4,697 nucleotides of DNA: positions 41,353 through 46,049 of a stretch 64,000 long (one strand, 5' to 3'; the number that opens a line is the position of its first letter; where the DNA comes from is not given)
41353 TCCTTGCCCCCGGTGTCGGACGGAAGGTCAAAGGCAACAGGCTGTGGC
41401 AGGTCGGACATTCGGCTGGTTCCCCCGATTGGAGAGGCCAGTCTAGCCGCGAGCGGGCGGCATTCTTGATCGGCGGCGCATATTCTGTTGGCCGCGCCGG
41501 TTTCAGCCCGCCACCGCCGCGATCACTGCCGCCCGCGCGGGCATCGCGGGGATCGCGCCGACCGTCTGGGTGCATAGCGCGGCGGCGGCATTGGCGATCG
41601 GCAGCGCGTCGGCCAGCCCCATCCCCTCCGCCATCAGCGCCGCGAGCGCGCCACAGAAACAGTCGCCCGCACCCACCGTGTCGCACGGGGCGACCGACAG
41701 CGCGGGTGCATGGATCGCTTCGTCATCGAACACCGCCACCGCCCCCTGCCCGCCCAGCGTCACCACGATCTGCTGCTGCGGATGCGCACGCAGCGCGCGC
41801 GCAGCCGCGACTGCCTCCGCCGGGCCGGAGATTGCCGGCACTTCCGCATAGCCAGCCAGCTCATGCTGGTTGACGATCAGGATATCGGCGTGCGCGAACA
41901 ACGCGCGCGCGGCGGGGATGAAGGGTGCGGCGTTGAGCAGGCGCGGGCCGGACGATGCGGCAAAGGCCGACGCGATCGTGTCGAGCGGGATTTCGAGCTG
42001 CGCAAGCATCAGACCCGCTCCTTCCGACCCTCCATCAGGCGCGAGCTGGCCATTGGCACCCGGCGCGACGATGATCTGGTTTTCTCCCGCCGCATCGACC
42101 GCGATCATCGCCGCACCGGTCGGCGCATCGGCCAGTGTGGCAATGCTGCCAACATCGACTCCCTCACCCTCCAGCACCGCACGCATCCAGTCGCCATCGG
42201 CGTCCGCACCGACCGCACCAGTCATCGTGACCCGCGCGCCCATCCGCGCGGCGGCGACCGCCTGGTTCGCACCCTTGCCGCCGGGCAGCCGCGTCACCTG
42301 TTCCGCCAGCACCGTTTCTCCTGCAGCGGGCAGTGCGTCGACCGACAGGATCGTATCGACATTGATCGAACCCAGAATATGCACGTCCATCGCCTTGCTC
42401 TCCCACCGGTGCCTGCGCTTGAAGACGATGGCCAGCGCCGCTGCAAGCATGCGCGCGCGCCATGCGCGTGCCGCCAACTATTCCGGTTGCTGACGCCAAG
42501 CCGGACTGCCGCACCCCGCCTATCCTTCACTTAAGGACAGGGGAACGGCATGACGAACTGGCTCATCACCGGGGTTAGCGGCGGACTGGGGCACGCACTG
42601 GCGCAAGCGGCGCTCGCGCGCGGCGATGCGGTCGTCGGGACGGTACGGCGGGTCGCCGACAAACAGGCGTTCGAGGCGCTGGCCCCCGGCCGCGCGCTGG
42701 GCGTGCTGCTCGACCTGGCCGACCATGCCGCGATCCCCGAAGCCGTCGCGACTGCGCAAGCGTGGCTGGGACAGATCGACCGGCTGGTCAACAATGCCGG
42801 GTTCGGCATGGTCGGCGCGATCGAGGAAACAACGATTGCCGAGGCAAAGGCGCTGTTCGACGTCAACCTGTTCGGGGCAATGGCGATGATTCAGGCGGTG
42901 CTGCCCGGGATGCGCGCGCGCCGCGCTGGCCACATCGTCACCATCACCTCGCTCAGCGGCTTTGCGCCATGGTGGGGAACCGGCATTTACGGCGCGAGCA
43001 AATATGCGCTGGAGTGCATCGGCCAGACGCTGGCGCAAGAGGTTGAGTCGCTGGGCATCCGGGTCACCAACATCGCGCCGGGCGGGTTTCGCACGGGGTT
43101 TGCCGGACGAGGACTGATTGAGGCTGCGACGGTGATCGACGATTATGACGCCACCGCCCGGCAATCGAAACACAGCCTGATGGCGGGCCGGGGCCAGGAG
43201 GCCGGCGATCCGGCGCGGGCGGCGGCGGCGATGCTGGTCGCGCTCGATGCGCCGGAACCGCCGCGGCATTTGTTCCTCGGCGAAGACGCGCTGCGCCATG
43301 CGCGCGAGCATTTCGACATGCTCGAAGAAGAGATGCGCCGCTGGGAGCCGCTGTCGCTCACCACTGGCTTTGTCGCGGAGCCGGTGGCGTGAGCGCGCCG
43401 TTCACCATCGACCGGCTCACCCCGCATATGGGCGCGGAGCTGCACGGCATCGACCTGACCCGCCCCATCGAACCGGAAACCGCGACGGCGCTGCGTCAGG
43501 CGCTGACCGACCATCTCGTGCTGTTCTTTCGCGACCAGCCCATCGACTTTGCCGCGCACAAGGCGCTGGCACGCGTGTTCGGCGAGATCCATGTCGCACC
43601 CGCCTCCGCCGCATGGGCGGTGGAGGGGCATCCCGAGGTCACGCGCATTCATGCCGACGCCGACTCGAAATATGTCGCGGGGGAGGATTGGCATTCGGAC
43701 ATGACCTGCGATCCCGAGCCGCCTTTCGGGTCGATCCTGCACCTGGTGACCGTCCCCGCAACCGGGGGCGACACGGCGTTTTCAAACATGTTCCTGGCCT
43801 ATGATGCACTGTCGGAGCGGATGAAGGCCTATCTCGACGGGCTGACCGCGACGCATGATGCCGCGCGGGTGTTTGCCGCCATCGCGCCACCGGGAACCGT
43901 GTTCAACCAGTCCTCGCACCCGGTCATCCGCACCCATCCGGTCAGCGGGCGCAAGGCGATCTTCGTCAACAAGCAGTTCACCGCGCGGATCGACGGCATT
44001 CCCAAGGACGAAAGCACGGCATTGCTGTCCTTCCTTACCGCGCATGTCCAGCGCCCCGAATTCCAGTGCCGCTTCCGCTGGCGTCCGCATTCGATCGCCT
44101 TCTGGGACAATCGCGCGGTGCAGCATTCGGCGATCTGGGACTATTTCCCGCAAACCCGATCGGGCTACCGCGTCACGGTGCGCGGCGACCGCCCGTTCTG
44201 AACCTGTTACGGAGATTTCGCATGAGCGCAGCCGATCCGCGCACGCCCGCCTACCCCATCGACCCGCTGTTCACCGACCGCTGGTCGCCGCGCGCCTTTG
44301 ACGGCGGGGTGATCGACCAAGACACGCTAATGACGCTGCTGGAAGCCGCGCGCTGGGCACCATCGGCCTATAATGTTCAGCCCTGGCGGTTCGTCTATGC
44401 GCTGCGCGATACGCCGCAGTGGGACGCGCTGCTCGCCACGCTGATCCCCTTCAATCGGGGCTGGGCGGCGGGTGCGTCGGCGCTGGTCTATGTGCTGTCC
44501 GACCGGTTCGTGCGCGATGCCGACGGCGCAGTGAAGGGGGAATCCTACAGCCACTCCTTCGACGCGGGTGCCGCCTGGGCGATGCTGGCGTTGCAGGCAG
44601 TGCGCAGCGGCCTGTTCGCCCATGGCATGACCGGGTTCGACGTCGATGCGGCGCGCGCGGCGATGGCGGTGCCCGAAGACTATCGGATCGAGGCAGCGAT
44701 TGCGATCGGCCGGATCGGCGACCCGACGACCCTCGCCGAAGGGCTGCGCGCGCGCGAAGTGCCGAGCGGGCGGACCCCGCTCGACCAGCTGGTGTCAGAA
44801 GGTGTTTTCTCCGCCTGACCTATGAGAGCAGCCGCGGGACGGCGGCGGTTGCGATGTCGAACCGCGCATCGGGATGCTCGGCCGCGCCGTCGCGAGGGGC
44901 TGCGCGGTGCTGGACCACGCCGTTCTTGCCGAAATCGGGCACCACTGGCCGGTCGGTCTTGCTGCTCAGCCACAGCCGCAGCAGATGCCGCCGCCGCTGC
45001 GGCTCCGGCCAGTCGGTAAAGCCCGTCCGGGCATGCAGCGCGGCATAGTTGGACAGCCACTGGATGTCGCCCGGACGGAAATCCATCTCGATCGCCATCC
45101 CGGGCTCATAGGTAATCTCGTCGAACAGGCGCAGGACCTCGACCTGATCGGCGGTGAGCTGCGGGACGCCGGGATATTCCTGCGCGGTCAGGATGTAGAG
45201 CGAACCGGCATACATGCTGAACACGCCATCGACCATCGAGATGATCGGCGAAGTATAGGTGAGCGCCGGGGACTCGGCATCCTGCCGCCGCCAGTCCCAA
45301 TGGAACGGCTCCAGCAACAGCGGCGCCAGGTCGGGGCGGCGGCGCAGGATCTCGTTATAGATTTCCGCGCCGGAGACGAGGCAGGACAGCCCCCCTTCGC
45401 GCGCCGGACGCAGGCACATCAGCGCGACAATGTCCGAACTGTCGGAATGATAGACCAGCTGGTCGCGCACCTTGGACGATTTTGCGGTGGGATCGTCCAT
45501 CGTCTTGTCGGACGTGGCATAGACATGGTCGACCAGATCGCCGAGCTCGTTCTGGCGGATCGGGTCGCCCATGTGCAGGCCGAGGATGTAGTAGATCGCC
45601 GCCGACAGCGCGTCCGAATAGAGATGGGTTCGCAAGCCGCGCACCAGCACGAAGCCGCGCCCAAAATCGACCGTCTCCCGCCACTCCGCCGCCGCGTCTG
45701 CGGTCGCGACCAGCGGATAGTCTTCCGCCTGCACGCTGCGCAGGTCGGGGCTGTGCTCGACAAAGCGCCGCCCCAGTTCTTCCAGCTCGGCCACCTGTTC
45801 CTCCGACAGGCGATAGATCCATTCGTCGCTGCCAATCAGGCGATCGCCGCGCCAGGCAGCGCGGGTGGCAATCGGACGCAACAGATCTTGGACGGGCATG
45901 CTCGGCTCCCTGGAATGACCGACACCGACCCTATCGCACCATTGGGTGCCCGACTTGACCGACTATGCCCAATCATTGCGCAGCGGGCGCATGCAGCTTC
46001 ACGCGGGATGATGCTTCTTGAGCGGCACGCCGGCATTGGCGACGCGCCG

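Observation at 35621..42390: Hybrid Rut-like operon: ribokinase, RutA-like, RutB-like, deaminase-type amidohydrolase, MFS and M20 amidohydrolase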

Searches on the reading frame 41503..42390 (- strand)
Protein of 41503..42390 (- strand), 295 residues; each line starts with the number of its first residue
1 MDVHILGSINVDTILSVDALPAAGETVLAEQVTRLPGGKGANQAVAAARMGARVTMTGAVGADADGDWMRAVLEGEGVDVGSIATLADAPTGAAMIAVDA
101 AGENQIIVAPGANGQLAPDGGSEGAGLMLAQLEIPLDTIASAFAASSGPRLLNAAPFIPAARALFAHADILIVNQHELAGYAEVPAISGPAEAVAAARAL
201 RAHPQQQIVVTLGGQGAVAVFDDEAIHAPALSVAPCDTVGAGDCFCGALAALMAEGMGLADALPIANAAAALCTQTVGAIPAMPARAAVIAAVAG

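Call 4: search_protein_families(library=pfam, proteins=[window:41503-42390:-])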
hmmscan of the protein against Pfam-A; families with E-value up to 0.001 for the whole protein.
window:41503-42390:- (295 aa): 2 families
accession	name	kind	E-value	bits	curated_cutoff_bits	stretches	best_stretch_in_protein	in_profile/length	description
PF00294.29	PfkB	-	2.3e-53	181.9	25.8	1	4-285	5-301/302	pfkB family carbohydrate kinase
PF08543.17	Phos_pyr_kin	-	2.6e-07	30.7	27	1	143-267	95-225/246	Phosphomethylpyrimidine kinase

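Call 5: search_protein_families(library=ncbifam, proteins=[window:41503-42390:-])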
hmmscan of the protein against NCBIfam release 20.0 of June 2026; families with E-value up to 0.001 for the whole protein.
window:41503-42390:- (295 aa): 30 families (the best 25 are shown)
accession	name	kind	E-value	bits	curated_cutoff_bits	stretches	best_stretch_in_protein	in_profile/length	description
TIGR02152.1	D_ribokin_bact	equivalog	3.2e-71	240.1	299.65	1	3-289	1-296/298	ribokinase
NF008353.0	PRK11142.1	equivalog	4.8e-56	190.5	341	1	3-289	5-299/307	ribokinase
TIGR04382.1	myo_inos_iolC_N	equivalog_domain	1.4e-27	96.8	300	2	162-289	183-305/309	5-dehydro-2-deoxygluconokinase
NF053626.1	RibKinHalex1628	equivalog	1.4e-25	90.4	330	2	3-119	4-120/293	ATP-dependent ribose-1-phosphate kinase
NF006957.1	PRK09434.1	equivalog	8.3e-23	81.3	450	2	166-287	178-300/302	fructokinase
TIGR03168.1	1-PFK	subfamily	1.5e-22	79.9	216.4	2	167-279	176-287/305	hexose kinase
TIGR03828.1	pfkB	equivalog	2.4e-20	72.8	292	2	166-279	175-288/305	1-phosphofructokinase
TIGR02198.1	rfaE_dom_I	equivalog_domain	1.4e-19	70.4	345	2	163-281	186-304/315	D-glycero-beta-D-manno-heptose-7-phosphate kinase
NF049991.1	TagKinase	equivalog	2.1e-19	69.5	420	2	162-284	189-306/321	tagatose kinase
NF041134.1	R1P_kin_Thcocales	equivalog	7.1e-19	68.3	500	1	1-283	1-272/291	ADP-dependent ribose-1-phosphate kinase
NF041320.1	pfkB_Halo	equivalog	1.4e-17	64.1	400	1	172-279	176-282/302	1-phosphofructokinase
NF040938.1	KDG_KDGal_kin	equivalog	1.4e-16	60.5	400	1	187-285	197-295/305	bifunctional 2-dehydro-3-deoxygluconokinase/2-dehydro-3-deoxygalactonokinase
NF041164.1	NucKinThplmales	equivalog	2.4e-15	56.5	450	2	163-271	169-269/295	nucleoside kinase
NF041332.1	KDG_KDGal_kin_Halo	equivalog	4.7e-15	55.8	440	1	161-279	183-297/320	bifunctional 2-dehydro-3-deoxygluconokinase/2-dehydro-3-deoxygalactonokinase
NF007321.0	PRK09813.1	equivalog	2.1e-14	53.6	247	2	34-91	21-77/261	fructoselysine 6-kinase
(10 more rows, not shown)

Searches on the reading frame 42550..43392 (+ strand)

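Call 4: search_protein_families(library=pfam, proteins=[window:42550-43392:+])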
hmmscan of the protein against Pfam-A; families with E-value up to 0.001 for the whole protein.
window:42550-43392:+ (280 aa): 5 families
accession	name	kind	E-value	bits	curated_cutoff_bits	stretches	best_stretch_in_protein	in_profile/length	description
PF00106.31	adh_short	-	1.4e-43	149.1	26.6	1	5-185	4-187/195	short chain dehydrogenase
PF13561.12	adh_short_C2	-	1.9e-33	116.4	27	1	8-226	1-214/236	Enoyl-(Acyl carrier protein) reductase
PF08659.16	KR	-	1.1e-06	29.1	22.6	1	4-175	3-173/180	KR domain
PF01370.27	Epimerase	-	0.00014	21.8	20.9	1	4-112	1-103/240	NAD dependent epimerase/dehydratase family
PF16363.11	GDP_Man_Dehyd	-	0.00069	19.6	27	1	5-117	1-113/332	GDP-mannose 4,6 dehydratase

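Call 5: search_protein_families(library=ncbifam, proteins=[window:42550-43392:+])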
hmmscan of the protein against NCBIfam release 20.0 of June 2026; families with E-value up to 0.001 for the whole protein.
window:42550-43392:+ (280 aa): 221 families (the best 25 are shown)
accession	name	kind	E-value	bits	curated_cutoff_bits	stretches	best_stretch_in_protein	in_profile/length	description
NF004824.0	PRK06180.1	subfamily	2.2e-101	338.7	298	1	2-274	5-277/279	oxidoreductase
NF006114.0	PRK08263.1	subfamily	5.5e-75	252.2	290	1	3-272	5-271/280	short chain dehydrogenase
NF005065.0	PRK06482.1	equivalog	1.2e-57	195.5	291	1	2-253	3-253/276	SDR family oxidoreductase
NF004823.0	PRK06179.1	subfamily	4.3e-54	183.7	310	1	5-240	9-237/271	oxidoreductase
NF004826.0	PRK06182.1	subfamily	1.6e-47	162.1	305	1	5-244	8-247/274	oxidoreductase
NF049977.1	KDhSphingRedKdsR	equivalog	3.4e-41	141.4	400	1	5-239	7-235/267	3-ketodihydrosphingosine reductase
NF005372.1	PRK06914.1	subfamily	1e-36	126.6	320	1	5-227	6-234/279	SDR family oxidoreductase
NF006776.0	PRK09291.1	equivalog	4.6e-36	124.7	265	1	4-230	5-224/257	SDR family oxidoreductase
NF005878.0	PRK07825.1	subfamily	6.1e-34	117.6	287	1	6-186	14-194/278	short chain dehydrogenase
NF005594.0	PRK07326.1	equivalog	1e-33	116.9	271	1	5-187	10-193/237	SDR family oxidoreductase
NF004649.0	PRK05993.1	equivalog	1.2e-33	116.6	387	1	4-206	7-207/277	SDR family oxidoreductase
NF005559.1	PRK07231.1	subfamily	2.4e-33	115.7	215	1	5-226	8-226/249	glucose 1-dehydrogenase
NF009466.0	PRK12826.1-2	subfamily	4.7e-32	111.4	222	1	5-189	7-196/248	3-oxoacyl-ACP reductase FabG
NF005672.0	PRK07454.1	equivalog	1.8e-31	109.2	234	1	3-184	8-192/241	SDR family oxidoreductase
NF006073.0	PRK08219.1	equivalog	1.5e-30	106.6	218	1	4-183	6-177/227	SDR family oxidoreductase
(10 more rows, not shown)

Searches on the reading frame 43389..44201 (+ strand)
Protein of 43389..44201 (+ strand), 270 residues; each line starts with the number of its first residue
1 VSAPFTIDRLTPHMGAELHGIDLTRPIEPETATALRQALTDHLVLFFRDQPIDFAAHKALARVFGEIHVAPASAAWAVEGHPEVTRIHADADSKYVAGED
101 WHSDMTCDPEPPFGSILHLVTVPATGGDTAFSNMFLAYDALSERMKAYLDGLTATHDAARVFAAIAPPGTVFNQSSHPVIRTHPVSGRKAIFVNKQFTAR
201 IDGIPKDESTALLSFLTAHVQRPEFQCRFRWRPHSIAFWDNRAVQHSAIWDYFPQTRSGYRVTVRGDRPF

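Call 4: search_protein_families(library=pfam, proteins=[window:43389-44201:+])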
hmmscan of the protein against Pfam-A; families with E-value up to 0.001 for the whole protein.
window:43389-44201:+ (270 aa): 1 family
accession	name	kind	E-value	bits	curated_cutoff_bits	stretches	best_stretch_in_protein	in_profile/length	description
PF02668.22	TauD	-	5.5e-70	236.7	27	1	7-262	2-266/267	Taurine catabolism dioxygenase TauD, TfdA family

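Call 5: search_protein_families(library=ncbifam, proteins=[window:43389-44201:+])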
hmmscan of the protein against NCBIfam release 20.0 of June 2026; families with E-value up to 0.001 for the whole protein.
window:43389-44201:+ (270 aa): 3 families
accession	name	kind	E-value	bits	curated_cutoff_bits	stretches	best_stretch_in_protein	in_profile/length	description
NF007104.0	PRK09553.1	equivalog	1.7e-77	260.4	313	1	2-270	2-279/282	taurine dioxygenase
NF045815.1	Neo-PentlctneFsynPtlD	equivalog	1.9e-22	79.9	550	2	13-157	10-161/301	neopentalenolactone/pentalenolactone F synthase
NF049937.1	CMthFAOxDecarbScoE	equivalog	5.5e-20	71.7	400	1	12-268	9-287/295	(3R)-3-[(carboxymethyl)amino]fatty acid oxygenase/decarboxylase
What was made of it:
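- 43389..44201 (+): TauD/TfdA-family dioxygenase (copy 1). NCBIfam taurine dioxygenase 260 bits against a cutoff of 313 (calls 4, 5).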

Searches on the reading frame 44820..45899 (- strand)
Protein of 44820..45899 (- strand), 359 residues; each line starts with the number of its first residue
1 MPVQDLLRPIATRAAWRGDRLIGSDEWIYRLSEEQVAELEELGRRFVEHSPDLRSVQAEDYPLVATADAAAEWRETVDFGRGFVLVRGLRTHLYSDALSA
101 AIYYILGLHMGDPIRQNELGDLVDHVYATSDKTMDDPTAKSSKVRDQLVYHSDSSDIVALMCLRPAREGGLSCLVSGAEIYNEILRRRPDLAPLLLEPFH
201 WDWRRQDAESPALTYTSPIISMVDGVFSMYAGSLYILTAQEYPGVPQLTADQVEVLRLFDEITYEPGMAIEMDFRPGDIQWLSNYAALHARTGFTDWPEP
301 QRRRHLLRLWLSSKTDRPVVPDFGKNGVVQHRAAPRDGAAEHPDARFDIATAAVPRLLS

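Call 15: search_protein_families(library=pfam, proteins=[window:44820-45899:-])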
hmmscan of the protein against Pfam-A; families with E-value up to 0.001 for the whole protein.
window:44820-45899:- (359 aa): 1 family
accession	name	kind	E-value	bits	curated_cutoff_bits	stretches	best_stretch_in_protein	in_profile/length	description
PF02668.22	TauD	-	1.1e-29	104.7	27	1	56-310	9-267/267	Taurine catabolism dioxygenase TauD, TfdA family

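Call 24: search_protein_families(library=pfam, proteins=[window:44820-45899:-], max_evalue=0.01)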
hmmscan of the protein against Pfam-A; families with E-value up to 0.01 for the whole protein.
window:44820-45899:- (359 aa): 1 family
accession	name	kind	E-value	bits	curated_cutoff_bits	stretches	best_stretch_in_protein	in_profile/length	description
PF02668.22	TauD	-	1.1e-29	104.7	27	1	56-310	9-267/267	Taurine catabolism dioxygenase TauD, TfdA family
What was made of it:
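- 44820..45899 (-): Longer TauD-superfamily hydroxylase. Pfam TauD 105 bits (calls 15, 24).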

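Call 47: search_solved_structures(query=window:44820-45899:-, max_evalue=0.00001)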
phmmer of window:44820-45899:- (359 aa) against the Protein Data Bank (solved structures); distinct sequences matched with E-value up to 0.00001: 2.
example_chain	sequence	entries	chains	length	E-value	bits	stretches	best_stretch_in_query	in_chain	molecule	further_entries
7n7v_A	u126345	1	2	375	2.8e-38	135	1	16-323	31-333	Predicted hydroxylase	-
5eqn_A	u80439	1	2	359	1.5e-35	126.1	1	3-317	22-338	FrbJ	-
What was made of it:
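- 44820..45899 (-): PDB 7n7v and FrbJ, 126-135 bits (call 47).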
